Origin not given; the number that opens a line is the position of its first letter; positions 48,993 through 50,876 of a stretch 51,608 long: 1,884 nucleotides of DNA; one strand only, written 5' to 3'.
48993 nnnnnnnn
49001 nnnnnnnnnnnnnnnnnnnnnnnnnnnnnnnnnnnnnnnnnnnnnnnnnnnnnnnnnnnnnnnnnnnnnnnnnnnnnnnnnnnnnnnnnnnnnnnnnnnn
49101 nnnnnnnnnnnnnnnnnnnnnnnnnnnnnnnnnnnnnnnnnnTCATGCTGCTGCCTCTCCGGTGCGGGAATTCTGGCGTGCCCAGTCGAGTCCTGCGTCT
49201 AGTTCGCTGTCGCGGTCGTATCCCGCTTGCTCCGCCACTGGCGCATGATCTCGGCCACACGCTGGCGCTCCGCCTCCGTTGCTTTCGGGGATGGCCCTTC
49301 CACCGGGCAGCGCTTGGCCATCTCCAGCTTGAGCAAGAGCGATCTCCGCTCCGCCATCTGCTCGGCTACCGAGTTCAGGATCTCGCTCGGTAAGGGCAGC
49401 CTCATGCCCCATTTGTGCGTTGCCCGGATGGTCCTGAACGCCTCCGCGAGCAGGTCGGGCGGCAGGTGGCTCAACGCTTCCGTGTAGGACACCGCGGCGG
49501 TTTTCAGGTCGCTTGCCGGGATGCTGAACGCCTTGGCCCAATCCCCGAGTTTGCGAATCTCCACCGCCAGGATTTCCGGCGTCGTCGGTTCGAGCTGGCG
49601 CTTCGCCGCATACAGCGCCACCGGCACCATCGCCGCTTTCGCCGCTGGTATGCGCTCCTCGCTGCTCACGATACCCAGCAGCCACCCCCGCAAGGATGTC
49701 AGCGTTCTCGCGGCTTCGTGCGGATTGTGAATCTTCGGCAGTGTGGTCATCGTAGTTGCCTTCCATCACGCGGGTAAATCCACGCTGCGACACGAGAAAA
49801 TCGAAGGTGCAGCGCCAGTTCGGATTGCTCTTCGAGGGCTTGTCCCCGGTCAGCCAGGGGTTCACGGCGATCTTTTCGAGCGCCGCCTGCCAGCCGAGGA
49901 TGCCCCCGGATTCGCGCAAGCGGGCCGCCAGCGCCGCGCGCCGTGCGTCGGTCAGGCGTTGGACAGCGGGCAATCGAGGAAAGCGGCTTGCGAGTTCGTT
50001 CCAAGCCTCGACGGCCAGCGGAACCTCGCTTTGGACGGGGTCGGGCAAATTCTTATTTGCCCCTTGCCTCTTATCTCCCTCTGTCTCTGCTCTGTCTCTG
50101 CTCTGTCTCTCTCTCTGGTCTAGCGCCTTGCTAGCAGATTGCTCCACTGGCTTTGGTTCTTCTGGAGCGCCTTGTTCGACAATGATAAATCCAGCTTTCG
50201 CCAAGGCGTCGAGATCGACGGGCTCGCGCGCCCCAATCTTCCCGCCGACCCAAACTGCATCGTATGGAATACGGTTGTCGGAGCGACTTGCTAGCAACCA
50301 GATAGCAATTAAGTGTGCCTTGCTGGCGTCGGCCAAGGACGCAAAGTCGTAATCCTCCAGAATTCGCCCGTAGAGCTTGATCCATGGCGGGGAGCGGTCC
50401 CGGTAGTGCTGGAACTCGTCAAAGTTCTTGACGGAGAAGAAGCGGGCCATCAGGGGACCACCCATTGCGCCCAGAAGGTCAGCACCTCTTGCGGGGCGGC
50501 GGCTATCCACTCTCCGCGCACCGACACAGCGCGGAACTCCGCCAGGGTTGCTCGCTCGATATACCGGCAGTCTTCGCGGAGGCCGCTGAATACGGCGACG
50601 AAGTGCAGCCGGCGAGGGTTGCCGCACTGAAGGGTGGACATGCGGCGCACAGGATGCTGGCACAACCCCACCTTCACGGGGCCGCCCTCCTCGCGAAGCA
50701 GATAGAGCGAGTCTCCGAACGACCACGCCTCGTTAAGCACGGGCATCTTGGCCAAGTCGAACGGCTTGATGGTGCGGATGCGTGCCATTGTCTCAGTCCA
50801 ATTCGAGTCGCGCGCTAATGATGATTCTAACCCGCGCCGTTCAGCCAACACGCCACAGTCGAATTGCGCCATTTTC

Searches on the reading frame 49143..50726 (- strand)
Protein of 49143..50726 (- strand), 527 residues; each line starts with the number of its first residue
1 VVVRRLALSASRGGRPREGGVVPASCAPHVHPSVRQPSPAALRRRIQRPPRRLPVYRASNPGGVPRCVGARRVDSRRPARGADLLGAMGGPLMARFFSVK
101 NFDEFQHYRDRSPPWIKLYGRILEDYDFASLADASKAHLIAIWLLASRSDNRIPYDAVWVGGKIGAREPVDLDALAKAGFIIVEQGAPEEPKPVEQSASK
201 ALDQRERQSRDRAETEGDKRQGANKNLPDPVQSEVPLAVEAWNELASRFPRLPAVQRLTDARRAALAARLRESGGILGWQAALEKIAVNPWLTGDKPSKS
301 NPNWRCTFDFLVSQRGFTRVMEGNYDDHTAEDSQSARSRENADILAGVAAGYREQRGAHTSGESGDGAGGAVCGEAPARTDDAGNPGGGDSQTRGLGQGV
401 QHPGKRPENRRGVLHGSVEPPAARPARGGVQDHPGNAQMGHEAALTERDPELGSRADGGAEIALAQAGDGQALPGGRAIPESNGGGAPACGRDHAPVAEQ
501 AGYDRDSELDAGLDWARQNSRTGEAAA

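Call 26: search_protein_families(library=phrogs, proteins=[window:49143-50726:-], max_evalue=0.001)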
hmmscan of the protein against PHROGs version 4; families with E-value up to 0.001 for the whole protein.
window:49143-50726:- (527 aa): 6 families
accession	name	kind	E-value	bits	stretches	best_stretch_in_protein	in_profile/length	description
phrog_345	-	DNA, RNA and nucleotide metabolism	1.9e-16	61.6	1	193-328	158-292/297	replication initiation O-like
phrog_10469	-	DNA, RNA and nucleotide metabolism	1.6e-14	54.9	1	192-340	143-287/305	DnaD-like helicase loader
phrog_26426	-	DNA, RNA and nucleotide metabolism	1.5e-13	51.8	1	99-238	5-142/272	replication protein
phrog_19658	-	DNA, RNA and nucleotide metabolism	1.4e-12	48.8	1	238-335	168-259/283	replication initiation protein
phrog_5810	-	DNA, RNA and nucleotide metabolism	1.1e-09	39.3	1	232-326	166-267/268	replication initiation protein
phrog_22470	-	DNA, RNA and nucleotide metabolism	1.9e-08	34.5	1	248-326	257-339/340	replication protein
